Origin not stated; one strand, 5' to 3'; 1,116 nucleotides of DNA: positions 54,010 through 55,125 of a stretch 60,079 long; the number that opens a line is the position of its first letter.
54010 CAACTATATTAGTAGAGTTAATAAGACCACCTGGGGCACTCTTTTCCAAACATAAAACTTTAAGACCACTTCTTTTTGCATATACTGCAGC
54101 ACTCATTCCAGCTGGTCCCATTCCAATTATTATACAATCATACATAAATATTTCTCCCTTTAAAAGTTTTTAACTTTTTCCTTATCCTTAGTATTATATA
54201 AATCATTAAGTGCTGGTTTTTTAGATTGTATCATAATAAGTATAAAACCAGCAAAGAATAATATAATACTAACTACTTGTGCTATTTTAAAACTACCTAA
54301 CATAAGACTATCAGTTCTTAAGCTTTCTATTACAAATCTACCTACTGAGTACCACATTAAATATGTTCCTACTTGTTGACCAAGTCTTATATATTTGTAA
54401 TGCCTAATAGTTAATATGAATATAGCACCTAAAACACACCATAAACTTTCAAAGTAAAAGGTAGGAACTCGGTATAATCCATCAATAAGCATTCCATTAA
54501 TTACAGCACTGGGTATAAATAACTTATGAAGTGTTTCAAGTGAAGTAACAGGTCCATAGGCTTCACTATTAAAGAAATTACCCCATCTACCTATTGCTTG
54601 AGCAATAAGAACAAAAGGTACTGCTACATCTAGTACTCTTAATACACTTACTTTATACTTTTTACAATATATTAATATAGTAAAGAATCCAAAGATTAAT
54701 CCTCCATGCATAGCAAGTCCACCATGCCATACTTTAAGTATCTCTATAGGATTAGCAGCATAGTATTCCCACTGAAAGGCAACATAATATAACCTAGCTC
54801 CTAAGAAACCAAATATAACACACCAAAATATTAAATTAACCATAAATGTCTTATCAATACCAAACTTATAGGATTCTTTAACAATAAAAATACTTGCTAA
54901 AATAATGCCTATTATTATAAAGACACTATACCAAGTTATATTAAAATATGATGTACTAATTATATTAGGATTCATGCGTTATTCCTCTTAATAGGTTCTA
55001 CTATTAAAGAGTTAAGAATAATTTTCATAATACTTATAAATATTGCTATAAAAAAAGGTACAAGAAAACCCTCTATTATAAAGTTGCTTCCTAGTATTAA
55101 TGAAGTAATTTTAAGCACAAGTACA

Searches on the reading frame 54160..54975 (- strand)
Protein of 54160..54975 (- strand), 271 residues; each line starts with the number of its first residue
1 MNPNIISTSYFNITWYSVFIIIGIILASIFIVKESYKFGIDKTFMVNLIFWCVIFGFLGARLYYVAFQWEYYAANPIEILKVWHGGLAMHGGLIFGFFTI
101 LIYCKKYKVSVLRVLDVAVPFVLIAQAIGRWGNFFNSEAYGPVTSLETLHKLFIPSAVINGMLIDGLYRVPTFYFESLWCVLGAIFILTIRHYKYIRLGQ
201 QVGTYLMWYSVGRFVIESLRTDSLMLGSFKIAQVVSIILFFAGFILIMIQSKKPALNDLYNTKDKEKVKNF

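Call 49: search_protein_families(library=pfam, proteins=[window:54160-54975:-], max_evalue=0.001)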
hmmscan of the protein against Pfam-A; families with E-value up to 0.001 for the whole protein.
window:54160-54975:- (271 aa): 1 family
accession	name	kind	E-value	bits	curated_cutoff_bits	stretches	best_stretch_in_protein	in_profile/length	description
PF01790.23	LGT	-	1.2e-66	224.9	24.9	1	4-248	2-239/240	Prolipoprotein diacylglyceryl transferase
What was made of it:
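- On Bacterial lipoproteins (the partner gene): Lgt (PF01790, E = 1.2e-66) lies at 54160..54975 (call 49).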
